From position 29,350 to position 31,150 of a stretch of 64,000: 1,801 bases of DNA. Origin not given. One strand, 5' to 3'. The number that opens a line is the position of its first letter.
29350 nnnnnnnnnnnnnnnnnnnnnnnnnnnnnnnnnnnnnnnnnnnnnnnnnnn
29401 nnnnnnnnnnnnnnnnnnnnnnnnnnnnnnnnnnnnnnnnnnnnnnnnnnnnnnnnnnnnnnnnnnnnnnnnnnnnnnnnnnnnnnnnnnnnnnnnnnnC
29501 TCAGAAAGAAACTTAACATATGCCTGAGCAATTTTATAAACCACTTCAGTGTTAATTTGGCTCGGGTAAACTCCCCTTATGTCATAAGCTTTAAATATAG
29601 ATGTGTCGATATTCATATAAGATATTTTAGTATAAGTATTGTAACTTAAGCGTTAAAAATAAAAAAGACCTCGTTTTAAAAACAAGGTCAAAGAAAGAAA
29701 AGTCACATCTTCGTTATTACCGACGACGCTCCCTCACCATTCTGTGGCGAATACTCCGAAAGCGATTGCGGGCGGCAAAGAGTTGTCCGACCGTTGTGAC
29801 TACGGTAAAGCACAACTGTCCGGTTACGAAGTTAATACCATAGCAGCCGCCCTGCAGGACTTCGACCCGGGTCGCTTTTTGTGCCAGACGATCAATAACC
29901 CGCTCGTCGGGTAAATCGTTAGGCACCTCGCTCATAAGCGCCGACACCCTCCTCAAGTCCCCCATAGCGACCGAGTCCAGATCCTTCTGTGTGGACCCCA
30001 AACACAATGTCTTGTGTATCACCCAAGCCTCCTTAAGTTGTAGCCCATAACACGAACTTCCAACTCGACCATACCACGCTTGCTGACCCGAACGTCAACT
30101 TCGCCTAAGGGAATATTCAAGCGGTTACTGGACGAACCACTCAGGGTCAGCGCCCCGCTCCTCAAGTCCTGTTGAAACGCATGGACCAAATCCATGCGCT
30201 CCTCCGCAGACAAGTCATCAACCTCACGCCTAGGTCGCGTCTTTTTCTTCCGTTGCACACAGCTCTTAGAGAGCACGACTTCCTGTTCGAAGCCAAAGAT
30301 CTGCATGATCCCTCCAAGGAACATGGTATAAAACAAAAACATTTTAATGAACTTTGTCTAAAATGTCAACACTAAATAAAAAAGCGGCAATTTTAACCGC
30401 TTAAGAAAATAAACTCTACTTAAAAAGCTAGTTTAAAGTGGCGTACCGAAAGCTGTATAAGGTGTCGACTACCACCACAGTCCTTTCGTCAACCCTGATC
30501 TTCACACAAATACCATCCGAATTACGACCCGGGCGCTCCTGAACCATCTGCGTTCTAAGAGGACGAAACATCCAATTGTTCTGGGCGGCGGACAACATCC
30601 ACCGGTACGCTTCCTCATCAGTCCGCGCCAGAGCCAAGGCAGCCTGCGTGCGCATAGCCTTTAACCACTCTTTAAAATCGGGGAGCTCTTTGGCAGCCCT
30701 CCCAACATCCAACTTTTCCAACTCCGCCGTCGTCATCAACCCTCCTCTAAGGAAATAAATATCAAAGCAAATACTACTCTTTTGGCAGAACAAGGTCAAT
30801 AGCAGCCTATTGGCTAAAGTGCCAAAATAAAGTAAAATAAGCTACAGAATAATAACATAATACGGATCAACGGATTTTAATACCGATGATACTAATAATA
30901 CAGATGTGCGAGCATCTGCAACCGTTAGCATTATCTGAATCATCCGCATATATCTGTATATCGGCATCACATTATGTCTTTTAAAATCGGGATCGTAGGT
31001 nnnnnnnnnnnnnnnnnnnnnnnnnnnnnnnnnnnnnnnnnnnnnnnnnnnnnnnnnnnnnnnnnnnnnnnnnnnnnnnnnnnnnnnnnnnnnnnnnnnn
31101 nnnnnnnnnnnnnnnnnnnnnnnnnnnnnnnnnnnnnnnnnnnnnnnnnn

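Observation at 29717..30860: Central three-gene GC-rich islet of unknown function with two promoters and a translationally coupled gene pair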

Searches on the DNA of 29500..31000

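Call 57: search_rna_families(source=window, start=29500, end=31000, threshold=evalue, max_evalue=1)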
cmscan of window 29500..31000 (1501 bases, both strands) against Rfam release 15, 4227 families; matches with E-value up to 1: 2.
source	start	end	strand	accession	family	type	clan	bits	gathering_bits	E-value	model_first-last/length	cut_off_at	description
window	30304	30402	-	RF01828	SprD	Gene; sRNA;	-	19.4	100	0.28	1-142/142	no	Small pathogenicity island RNA D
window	30637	30800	-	RF00470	Toga_5_CRE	Cis-reg;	-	13.8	120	0.43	1-268/268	no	Togavirus 5' plus strand cis-regulatory element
